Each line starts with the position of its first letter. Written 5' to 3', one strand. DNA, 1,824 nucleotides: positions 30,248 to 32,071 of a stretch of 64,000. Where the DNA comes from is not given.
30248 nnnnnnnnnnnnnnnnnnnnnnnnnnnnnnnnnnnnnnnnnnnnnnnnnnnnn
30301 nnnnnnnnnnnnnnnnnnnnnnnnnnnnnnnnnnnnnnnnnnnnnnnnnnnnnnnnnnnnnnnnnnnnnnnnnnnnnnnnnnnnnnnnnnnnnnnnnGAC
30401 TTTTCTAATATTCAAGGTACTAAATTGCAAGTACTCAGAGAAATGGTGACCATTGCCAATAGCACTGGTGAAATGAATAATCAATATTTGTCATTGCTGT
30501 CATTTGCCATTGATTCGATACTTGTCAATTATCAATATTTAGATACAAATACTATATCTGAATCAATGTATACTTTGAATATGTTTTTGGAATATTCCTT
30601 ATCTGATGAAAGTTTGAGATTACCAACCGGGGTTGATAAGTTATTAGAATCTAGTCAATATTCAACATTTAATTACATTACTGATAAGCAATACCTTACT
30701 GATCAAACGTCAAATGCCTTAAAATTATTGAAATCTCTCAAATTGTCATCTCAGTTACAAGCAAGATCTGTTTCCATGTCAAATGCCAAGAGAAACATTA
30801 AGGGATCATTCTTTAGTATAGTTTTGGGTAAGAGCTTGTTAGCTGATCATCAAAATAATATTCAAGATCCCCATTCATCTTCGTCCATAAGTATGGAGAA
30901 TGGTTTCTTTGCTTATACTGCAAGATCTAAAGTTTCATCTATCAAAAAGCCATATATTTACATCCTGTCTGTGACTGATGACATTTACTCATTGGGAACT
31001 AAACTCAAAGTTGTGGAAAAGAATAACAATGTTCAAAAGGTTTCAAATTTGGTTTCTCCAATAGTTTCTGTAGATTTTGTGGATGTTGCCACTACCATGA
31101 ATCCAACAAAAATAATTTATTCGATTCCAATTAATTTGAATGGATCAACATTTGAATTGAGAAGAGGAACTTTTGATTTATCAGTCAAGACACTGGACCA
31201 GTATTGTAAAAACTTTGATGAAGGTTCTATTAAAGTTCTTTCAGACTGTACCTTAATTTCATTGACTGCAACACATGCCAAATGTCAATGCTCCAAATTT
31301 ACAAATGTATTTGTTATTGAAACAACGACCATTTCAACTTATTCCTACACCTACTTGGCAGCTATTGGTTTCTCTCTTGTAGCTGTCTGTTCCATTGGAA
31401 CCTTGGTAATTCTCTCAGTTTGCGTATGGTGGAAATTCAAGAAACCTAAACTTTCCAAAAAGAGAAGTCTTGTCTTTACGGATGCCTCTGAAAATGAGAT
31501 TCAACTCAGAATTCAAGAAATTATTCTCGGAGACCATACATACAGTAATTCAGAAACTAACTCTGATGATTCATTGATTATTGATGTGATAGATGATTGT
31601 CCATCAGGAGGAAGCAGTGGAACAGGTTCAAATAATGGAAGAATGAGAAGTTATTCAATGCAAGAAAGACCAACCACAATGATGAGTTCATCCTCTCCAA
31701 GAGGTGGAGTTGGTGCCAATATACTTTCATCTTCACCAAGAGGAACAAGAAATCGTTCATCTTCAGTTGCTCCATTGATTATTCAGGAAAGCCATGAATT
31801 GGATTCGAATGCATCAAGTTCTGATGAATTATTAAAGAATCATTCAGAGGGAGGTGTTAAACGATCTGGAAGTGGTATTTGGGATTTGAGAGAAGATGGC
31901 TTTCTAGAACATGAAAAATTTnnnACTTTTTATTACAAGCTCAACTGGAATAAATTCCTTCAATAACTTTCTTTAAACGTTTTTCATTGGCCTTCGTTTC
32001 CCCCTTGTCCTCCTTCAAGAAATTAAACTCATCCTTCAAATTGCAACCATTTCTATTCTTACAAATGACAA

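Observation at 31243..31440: GPS-like (GPCR-autoproteolysis-site-like) motif immediately before the single TM of the giant protein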

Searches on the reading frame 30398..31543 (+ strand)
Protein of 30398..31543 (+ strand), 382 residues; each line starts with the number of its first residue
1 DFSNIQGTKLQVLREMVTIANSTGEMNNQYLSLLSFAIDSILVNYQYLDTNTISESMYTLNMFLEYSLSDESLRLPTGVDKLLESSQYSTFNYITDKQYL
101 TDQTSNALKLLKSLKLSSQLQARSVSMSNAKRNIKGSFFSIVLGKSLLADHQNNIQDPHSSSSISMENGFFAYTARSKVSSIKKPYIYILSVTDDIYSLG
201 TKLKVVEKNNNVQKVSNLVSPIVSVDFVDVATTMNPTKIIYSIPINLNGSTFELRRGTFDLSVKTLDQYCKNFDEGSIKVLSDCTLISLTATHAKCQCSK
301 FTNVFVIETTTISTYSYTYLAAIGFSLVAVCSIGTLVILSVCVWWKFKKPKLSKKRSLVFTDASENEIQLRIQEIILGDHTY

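Call 10: find_homologous_proteins(query=window:30398-31543:+, max_evalue=0.001)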
Query window:30398-31543:+: 5374 candidates shared short words with the query, none scored E <= 0.001.

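Call 14: search_protein_families(library=pfam, proteins=[window:30398-31351:+], max_evalue=10)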
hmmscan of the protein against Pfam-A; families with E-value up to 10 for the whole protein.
window:30398-31351:+ (318 aa): 1 family
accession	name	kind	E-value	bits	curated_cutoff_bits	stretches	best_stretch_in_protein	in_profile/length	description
PF01825.27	GPS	-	0.44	11.5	22.5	1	283-303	20-41/45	GPCR proteolysis site, GPS, motif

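Call 38: search_solved_structures(query=A1, max_evalue=10, show_alignments=3)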
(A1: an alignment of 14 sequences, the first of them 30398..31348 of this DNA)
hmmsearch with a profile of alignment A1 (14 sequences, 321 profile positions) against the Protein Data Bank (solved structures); distinct sequences matched with E-value up to 10: 20.
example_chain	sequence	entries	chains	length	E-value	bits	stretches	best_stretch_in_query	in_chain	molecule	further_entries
6vhh_B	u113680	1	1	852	7.3e-06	28.5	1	106-314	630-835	Adhesion G protein-coupled receptor L3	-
7wy5_R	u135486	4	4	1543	1.7e-05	27.3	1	105-314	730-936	Isoform 3 of Adhesion G protein-coupled receptor L3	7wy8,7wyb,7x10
8jmt_A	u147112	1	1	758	6.2e-05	25.4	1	106-314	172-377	Adhesion G protein-coupled receptor L3,Soluble cytochrome b562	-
8x9s_R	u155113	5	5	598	0.00012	24.4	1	243-307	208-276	Adhesion G-protein coupled receptor D1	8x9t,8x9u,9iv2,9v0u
7wxu_R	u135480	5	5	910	0.009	18.3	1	258-306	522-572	Adhesion G-protein coupled receptor F1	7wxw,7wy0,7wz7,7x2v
7wu3_R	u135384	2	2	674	0.02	17.2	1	260-306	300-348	Adhesion G-protein coupled receptor F1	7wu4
8vti_A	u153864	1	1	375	0.025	16.9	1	104-300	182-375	Isoform 4 of Adhesion G protein-coupled receptor L3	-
8vy2_A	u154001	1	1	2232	0.026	16.8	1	261-309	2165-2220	Cadherin EGF LAG seven-pass G-type receptor 1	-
8oek_A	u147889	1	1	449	0.027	16.8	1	253-306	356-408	Adhesion G protein-coupled receptor B2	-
1ge8_A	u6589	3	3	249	0.03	16.6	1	2-90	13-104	PROLIFERATION CELL NUCLEAR ANTIGEN | Proliferating Cell Nuclear Antigen | DNA polymerase sliding clamp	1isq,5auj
3a2f_B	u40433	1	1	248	0.032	16.5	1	2-90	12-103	DNA polymerase sliding clamp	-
1iz4_A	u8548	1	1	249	0.032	16.5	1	2-90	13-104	Proliferating cell nuclear antigen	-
1iz5_A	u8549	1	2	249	0.032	16.5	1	2-90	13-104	Proliferating cell nuclear antigen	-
8phq_AA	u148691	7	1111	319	0.14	14.4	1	180-249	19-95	Major capsid protein | Cytosolic protein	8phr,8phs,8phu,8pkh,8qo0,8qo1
3c9a_A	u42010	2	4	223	0.52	12.5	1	267-301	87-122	Protein giant-lens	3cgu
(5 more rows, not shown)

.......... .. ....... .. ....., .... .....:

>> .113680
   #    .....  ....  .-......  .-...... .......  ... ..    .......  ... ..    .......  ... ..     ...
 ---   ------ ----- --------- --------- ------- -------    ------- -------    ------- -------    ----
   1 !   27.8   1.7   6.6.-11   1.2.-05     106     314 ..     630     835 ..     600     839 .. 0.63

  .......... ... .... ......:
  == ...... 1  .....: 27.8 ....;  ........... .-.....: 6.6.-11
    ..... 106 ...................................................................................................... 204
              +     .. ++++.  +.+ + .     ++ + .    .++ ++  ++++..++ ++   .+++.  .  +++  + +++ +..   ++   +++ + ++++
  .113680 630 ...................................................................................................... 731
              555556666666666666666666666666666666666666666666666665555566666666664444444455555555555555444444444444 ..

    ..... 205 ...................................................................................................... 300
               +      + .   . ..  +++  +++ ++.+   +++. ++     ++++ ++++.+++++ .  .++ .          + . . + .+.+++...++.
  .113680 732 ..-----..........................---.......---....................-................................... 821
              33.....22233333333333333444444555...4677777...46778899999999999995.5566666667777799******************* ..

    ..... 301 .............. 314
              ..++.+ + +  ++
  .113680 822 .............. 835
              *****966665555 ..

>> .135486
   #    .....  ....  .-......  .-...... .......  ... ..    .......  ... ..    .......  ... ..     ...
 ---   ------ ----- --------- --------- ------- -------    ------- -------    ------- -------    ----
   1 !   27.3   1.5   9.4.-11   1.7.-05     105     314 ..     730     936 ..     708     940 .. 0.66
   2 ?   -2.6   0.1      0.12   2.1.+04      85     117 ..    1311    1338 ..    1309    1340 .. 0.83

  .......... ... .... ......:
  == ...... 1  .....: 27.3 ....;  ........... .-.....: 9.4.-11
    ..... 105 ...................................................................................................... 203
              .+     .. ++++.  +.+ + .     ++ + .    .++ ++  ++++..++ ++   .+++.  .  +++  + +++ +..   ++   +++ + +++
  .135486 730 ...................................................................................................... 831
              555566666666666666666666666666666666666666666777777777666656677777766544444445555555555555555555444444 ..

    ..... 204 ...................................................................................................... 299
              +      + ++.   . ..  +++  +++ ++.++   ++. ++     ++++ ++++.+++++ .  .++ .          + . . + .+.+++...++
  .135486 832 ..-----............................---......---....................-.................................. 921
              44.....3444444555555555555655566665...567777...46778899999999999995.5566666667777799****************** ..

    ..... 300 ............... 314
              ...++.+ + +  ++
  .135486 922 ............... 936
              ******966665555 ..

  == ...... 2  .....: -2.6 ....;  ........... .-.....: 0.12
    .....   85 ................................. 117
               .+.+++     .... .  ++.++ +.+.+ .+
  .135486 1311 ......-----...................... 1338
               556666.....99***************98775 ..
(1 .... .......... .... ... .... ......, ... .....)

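Call 43: search_solved_structures(query=A2, max_evalue=10, show_alignments=1)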
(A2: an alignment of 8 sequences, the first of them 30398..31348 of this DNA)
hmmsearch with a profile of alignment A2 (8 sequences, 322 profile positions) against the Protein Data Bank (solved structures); distinct sequences matched with E-value up to 10: 11.
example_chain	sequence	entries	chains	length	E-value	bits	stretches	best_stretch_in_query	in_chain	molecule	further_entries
6vhh_B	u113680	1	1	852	0.0066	18.7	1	280-315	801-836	Adhesion G protein-coupled receptor L3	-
7wy5_R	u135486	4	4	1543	0.014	17.7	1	280-315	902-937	Isoform 3 of Adhesion G protein-coupled receptor L3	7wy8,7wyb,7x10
8jmt_A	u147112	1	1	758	0.024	16.9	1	280-315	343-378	Adhesion G protein-coupled receptor L3,Soluble cytochrome b562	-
5dio_A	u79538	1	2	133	0.15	14.3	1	148-229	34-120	Thioesterase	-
5byu_A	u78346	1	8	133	0.15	14.3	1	148-229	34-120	Thioesterase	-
8x9s_R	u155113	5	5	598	0.19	14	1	261-306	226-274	Adhesion G-protein coupled receptor D1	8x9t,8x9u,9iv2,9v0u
28nt_X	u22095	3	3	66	0.2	13.9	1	144-205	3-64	Large ribosomal subunit protein uL29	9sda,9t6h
3a2f_B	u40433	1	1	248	0.23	13.7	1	40-89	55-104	DNA polymerase sliding clamp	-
1iz5_A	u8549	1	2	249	0.23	13.7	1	40-89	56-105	Proliferating cell nuclear antigen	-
1iz4_A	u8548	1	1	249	0.24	13.6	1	40-89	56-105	Proliferating cell nuclear antigen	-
1ge8_A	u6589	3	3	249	0.24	13.6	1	40-89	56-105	PROLIFERATION CELL NUCLEAR ANTIGEN | Proliferating Cell Nuclear Antigen | DNA polymerase sliding clamp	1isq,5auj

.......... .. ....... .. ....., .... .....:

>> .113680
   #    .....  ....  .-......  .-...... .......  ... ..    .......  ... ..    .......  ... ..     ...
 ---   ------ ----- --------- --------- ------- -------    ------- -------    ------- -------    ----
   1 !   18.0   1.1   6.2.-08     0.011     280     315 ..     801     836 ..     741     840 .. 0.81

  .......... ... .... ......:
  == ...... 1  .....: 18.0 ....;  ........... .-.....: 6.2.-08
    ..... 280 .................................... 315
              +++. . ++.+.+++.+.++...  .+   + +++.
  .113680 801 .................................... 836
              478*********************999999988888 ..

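Call 44: predict_structure(alignment_id=A1)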
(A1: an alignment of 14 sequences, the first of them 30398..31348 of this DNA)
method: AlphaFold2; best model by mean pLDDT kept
length: 317 residues; sequences in the alignment: 14
mean_pLDDT: 82.8   pTM: 0.78
mean pLDDT of the five models: 82.8, 82.7, 82.5, 81.6, 79.2
residues with pLDDT >= 90: 80; 70-90: 195; 50-70: 42; < 50: 0
segments of 3 or more residues with pLDDT < 50: none
pLDDT, mean of each block of 10 residues (from residue 1): 75 81 76 88 87 90 89 86 90 81 79 88 80 83 88 89 91 68 85 70 59 82 90 90 81 64 86 78 91 93 89 82
secondary structure, 60 per line:
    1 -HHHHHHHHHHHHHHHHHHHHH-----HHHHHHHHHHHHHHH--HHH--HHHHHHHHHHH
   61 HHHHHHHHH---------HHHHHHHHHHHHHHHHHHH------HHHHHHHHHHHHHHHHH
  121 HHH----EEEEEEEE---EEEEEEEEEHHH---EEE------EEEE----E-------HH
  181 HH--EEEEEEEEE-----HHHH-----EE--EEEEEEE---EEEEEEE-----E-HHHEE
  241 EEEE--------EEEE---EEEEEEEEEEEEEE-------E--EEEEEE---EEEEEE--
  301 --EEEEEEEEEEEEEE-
elements in order: H2-22 H28-42 H50-69 H79-97 H104-123 E128-135 E139-147 E154-156 E163-166 H179-182 E185-193 H199-202 E212-218 E222-228 E239-244 E253-256 E260-273 E284-289 E293-298 E303-316

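Call 46: fold_search(model_id=the predicted structure, library=pdb)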
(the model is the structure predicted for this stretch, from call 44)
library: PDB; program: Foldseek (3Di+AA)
matches with E <= 10: 921; with E <= 0.001: 6
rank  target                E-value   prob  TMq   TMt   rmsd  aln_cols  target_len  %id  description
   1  8oek                  5.6e-14  1.00  0.59  0.55   5.2       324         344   14  Crystal structure of the HormR-GAIN domains of adhesion GPCR ADGRB2 (BAI2) in the uncleaved state (released 2023-05-31)
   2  4dlo_A                1.9e-12  1.00  0.64  0.59   4.8       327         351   10  Crystal structure of the GAIN and HormR domains of brain angiogenesis inhibitor 3 (BAI3) (released 2012-02-22)
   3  4dlo_B                1.3e-11  1.00  0.60  0.57   4.9       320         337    9  Crystal structure of the GAIN and HormR domains of brain angiogenesis inhibitor 3 (BAI3) (released 2012-02-22)
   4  8vy2_A                2.6e-11  1.00  0.57  0.16   6.1       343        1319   12  Structure of mCELSR1 extracellular region containing CADH9-GAIN domains (released 2025-05-07)
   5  4dlq_A                1.1e-10  1.00  0.46  0.42   8.9       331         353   13  Crystal structure of the GAIN and HormR domains of CIRL 1/Latrophilin 1 (CL1) (released 2012-02-22)
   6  8vti_A                3.7e-08  1.00  0.41  0.37  11.4       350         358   12  Latrophilin-3 (ADGRL3) HormR and GAIN domains in the context of the holoreceptor (released 2024-12-11)
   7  3a0o_A                2.1e-02  0.11  0.10  0.05  19.3       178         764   10  Crystal structure of alginate lyase from Agrobacterium tumefaciens C58 (released 2010-03-31)
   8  3ik2                  3.6e-02  0.08  0.15  0.11  19.6       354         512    9  Crystal Structure of a Glycoside Hydrolase Family 44 Endoglucanase produced by Clostridium acetobutylium ATCC 824 (released 2009-08-18)
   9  6gkg_F                4.8e-02  0.18  0.12  0.15  15.0       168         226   14  Structure of 14-3-3 gamma in complex with caspase-2 14-3-3 binding motif Ser164 (released 2018-10-17)
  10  6ct8                  5.5e-02  0.18  0.11  0.13  18.0       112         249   12  Selenomethionine structure of N-truncated R2-type pyocin tail fiber at 2.6 angstrom resolution (released 2019-02-20)
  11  7zyb                  5.8e-02  0.07  0.07  0.13  17.7       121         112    7  BeKdgF with Ca (released 2023-06-14)
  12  4fj3_A                6.1e-02  0.25  0.15  0.20  11.0       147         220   14  14-3-3 isoform zeta in complex with a diphoyphorylated C-RAF peptide (released 2012-09-05)
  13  8auw_B                6.1e-02  0.14  0.20  0.03  23.2       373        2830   12  Cryo-EM structure of human BIRC6 in complex with SMAC. (released 2023-02-15)
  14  6zbt_C                6.5e-02  0.60  0.20  0.26   9.7       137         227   14  Structure of 14-3-3 gamma in complex with Nedd4-2 14-3-3 binding motif Ser342 (released 2021-07-21)
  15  6bd1_A                6.5e-02  0.25  0.15  0.19  11.3       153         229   14  Complex of 14-3-3 theta with an IRSp53 peptide phosphorylated at S366 (released 2018-10-24)
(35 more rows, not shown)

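Call 76: find_homologous_proteins(query=A1, max_evalue=0.001)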
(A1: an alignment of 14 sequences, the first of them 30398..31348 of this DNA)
Query A1 (14 sequences): 8000 candidates shared short words with the query, none scored E <= 0.001.

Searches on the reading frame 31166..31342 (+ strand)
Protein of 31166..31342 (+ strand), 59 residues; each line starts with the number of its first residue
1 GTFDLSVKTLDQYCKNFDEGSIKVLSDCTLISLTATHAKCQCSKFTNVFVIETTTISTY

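Call 14: search_protein_families(library=pfam, proteins=[window:31166-31342:+], max_evalue=10)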
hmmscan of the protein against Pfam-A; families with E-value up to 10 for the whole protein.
seq(59 aa): 2 families
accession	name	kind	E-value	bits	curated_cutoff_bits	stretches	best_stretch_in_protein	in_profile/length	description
PF01825.27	GPS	-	0.023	15.7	22.5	1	27-47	20-41/45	GPCR proteolysis site, GPS, motif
PF13684.11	FakA-like_C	-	0.12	12.2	23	1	7-57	34-83/216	Fatty acid kinase subunit A-like, C-terminal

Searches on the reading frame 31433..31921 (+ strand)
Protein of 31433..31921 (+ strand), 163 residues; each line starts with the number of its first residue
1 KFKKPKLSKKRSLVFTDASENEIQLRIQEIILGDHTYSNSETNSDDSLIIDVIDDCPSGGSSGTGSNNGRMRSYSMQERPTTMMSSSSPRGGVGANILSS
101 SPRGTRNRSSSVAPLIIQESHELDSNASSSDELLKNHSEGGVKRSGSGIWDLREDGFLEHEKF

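Call 88: search_protein_families(library=pfam, proteins=[window:31433-31921:+], max_evalue=0.01)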
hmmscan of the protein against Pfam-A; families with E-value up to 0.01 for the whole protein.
window:31433-31921:+ (163 aa): 0 families
